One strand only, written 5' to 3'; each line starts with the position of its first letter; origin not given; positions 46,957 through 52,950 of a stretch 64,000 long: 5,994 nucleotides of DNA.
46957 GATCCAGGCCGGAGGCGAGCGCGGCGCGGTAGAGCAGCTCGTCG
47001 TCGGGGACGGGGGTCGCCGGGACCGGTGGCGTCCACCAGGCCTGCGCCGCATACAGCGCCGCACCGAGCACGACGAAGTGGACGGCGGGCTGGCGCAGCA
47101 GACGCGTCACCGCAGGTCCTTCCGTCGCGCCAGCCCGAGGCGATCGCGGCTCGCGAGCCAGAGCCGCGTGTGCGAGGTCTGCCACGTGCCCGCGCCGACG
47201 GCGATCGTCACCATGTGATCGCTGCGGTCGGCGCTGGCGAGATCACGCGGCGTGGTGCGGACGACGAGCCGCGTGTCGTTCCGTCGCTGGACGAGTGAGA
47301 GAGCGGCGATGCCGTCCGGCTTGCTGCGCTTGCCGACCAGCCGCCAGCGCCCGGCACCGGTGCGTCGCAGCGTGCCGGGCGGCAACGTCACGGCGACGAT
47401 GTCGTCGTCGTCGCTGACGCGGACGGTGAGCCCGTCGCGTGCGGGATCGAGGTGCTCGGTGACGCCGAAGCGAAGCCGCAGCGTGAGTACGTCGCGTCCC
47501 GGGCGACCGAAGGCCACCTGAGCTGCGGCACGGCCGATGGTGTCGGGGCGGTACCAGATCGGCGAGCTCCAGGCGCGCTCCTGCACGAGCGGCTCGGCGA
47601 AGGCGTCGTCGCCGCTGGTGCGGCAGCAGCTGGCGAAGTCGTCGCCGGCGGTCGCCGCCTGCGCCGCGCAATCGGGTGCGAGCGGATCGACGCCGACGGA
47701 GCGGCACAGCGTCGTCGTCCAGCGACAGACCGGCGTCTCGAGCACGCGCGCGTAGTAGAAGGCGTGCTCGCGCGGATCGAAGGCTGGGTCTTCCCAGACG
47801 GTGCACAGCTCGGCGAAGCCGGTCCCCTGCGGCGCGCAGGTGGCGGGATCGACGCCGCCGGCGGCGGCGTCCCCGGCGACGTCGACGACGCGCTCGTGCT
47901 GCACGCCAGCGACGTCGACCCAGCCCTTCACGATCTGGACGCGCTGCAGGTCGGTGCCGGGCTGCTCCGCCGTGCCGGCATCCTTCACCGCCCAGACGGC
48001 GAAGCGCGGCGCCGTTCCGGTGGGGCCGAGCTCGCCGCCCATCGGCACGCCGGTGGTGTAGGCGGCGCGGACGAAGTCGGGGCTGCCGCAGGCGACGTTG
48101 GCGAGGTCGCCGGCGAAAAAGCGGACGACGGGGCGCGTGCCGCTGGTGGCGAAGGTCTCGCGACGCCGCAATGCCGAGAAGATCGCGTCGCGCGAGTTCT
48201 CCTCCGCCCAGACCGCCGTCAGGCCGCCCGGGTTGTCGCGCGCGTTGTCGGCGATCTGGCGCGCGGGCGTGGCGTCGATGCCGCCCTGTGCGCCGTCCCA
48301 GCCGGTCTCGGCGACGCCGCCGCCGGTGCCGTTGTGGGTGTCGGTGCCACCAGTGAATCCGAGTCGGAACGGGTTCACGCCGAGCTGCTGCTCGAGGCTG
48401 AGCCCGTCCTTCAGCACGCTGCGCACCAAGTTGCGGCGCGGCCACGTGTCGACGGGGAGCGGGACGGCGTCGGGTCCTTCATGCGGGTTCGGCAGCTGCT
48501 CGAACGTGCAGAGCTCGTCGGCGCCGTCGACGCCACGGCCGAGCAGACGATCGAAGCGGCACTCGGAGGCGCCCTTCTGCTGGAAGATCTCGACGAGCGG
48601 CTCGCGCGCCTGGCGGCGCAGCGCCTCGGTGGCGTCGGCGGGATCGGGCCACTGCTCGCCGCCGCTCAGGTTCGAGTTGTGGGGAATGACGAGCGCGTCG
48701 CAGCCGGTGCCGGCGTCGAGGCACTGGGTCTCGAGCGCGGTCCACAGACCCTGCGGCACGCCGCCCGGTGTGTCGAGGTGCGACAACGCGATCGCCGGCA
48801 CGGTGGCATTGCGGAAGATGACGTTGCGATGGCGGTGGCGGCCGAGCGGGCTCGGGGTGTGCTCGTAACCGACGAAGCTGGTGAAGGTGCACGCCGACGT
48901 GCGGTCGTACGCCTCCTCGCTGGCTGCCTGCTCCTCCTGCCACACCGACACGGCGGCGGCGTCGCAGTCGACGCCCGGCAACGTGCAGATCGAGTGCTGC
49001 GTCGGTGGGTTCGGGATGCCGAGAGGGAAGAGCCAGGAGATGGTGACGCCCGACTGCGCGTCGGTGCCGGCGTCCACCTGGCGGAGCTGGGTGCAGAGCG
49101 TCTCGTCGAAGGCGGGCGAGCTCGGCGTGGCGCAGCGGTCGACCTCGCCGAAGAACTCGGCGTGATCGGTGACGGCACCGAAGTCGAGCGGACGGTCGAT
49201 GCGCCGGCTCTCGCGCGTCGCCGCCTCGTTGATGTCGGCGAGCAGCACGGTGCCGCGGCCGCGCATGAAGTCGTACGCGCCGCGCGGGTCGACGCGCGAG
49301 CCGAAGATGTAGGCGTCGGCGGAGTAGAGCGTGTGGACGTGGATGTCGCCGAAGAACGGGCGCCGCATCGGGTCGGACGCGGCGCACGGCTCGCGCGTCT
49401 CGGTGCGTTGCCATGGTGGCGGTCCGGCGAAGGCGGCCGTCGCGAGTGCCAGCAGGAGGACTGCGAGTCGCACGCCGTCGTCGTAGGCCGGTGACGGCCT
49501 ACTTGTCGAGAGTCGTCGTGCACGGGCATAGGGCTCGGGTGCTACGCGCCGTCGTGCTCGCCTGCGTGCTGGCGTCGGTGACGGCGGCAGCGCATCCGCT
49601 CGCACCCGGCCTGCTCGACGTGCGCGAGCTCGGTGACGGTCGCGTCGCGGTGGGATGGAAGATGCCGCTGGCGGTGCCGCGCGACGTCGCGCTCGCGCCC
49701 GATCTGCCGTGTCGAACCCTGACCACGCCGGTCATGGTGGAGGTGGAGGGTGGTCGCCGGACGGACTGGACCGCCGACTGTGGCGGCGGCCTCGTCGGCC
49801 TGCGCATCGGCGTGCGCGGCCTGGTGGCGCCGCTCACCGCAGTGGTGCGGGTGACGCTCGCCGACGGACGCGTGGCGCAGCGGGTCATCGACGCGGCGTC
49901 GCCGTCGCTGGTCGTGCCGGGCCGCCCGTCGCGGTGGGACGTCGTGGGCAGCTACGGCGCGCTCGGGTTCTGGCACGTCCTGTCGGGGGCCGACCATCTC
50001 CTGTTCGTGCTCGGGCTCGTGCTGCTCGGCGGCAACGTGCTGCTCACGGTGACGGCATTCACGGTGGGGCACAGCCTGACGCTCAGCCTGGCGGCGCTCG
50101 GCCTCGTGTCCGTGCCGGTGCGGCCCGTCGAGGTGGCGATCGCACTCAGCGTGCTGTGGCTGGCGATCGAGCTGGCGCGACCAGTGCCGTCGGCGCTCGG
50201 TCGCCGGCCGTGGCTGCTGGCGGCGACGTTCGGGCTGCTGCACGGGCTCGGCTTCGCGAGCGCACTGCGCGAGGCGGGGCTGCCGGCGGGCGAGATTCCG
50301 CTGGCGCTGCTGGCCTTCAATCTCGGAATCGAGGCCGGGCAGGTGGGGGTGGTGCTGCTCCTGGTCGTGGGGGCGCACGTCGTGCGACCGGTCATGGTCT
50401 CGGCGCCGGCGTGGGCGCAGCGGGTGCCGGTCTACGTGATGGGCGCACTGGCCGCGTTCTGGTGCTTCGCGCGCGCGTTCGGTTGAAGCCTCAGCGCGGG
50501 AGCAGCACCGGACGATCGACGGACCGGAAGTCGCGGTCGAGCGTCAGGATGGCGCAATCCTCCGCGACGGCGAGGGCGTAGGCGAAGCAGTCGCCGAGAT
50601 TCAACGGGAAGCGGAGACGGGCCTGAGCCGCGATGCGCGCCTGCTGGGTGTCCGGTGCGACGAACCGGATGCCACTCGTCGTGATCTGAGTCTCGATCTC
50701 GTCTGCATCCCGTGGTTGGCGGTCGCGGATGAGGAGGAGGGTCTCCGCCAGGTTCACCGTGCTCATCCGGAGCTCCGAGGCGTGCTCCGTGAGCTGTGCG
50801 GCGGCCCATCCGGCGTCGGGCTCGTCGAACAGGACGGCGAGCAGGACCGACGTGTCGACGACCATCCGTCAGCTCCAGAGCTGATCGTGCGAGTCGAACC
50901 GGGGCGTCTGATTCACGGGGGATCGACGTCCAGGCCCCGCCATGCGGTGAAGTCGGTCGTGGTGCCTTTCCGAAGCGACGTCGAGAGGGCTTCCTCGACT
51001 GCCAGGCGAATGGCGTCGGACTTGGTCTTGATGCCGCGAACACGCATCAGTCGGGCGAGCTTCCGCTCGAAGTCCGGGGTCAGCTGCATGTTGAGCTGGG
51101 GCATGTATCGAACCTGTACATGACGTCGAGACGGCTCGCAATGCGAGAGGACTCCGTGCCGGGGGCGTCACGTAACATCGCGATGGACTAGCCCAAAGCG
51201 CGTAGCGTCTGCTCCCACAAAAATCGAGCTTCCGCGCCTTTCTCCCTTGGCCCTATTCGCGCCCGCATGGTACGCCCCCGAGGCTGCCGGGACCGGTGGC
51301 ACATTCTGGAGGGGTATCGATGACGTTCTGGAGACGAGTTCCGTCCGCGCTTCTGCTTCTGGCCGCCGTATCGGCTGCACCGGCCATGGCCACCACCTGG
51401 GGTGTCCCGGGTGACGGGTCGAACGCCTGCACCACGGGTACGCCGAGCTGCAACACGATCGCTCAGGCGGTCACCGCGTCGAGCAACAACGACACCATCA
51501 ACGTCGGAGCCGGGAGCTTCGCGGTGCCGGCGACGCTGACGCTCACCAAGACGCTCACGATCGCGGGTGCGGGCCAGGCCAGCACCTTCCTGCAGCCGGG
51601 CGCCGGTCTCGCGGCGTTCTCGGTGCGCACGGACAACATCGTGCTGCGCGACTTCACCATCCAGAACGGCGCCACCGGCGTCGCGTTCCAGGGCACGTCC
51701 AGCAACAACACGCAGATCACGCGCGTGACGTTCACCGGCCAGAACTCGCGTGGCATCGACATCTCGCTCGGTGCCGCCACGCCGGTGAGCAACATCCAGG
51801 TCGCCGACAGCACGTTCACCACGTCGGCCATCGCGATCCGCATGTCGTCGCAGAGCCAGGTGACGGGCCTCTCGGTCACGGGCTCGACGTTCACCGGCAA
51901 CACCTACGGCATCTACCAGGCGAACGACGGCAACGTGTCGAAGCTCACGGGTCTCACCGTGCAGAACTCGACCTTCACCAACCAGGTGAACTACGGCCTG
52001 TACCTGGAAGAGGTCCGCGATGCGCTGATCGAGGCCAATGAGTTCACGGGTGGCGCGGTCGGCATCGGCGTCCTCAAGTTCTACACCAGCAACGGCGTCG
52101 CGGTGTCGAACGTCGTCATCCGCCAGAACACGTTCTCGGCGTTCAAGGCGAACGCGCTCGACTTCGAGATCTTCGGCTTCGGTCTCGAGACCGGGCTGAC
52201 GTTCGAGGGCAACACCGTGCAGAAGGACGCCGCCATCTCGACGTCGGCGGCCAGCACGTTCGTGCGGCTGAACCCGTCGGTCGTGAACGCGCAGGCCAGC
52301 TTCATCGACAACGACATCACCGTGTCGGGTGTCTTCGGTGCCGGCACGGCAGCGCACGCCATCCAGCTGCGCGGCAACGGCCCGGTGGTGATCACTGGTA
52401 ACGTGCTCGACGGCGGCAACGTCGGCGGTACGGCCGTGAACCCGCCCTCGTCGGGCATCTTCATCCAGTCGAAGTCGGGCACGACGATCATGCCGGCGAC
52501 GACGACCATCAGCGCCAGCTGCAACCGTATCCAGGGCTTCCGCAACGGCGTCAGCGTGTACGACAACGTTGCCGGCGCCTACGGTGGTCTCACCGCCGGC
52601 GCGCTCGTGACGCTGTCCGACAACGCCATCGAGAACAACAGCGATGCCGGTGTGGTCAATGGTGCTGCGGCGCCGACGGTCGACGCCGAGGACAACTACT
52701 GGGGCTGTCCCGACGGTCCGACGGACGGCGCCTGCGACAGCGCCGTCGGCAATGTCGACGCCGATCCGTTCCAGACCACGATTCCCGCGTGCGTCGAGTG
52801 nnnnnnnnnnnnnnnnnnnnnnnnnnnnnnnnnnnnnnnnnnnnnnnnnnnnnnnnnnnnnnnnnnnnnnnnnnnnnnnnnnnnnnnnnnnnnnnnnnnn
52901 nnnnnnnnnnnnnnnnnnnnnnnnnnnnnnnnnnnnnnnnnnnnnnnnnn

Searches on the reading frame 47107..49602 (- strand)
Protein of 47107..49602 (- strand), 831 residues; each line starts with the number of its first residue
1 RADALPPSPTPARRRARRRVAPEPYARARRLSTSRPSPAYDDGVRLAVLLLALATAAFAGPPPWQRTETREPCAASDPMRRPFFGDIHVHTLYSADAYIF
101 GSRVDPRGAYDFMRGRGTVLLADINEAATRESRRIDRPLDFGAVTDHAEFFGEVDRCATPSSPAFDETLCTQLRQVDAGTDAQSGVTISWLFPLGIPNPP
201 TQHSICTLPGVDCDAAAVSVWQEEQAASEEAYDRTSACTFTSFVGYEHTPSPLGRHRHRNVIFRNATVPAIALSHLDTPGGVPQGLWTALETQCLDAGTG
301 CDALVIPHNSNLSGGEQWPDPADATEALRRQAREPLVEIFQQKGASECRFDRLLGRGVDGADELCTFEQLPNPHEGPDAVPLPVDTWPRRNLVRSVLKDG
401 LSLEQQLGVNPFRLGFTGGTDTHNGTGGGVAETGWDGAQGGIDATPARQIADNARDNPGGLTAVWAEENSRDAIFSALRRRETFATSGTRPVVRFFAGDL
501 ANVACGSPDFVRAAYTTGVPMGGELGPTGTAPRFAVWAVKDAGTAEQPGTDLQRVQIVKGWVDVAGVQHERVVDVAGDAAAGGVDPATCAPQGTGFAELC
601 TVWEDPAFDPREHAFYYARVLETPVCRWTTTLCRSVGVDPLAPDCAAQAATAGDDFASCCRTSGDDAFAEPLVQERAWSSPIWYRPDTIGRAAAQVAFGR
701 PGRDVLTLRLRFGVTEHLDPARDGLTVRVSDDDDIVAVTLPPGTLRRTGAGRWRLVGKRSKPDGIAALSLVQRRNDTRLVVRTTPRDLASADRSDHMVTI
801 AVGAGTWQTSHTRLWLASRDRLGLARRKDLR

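Call 27: search_protein_families(library=pfam, proteins=[window:47107-49602:-], max_evalue=0.01)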
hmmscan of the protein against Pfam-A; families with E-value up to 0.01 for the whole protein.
window:47107-49602:- (831 aa): 1 family
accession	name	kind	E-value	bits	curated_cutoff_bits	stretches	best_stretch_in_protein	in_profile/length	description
PF12228.14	DUF3604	-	2e-143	479.4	20.4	1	78-640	2-570/591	Protein of unknown function (DUF3604)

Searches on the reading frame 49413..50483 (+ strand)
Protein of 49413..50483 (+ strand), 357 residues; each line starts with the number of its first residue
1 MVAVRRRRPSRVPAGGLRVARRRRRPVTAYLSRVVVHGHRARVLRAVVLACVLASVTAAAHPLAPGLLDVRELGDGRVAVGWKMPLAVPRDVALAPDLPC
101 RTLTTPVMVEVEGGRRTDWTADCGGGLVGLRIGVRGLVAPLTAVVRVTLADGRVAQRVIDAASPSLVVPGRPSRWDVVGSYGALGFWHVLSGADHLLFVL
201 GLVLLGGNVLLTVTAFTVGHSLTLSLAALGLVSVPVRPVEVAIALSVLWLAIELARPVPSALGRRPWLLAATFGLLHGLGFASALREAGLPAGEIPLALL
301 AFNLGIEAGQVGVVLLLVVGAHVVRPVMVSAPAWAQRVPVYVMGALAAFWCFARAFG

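Call 27: search_protein_families(library=pfam, proteins=[window:49413-50483:+], max_evalue=0.01)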
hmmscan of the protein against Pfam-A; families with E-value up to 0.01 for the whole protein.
window:49413-50483:+ (357 aa): 2 families
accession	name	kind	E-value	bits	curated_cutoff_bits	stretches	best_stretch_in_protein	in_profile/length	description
PF13795.12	HupE_UreJ_2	-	7.7e-41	139.8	24.5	1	183-325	3-153/156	HupE / UreJ protein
PF04955.18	HupE_UreJ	-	1.5e-05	25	23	1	184-293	24-134/179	HupE / UreJ protein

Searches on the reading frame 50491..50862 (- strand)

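Call 27: search_protein_families(library=pfam, proteins=[window:50491-50862:-], max_evalue=0.01)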
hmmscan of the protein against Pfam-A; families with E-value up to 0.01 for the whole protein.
window:50491-50862:- (123 aa): 1 family
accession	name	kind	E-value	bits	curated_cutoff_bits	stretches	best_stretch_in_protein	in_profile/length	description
PF01850.27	PIN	-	9.3e-22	78.3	23.6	1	1-117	2-119/120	PIN domain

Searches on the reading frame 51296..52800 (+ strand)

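Call 59: search_solved_structures(query=window:51296-52800:+, max_evalue=1, show_alignments=0)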
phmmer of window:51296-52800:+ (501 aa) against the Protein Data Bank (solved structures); distinct sequences matched with E-value up to 1: 1.
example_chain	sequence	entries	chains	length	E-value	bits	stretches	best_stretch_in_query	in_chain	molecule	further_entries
4zv1_A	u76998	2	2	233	0.35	13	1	170-214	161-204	AncQR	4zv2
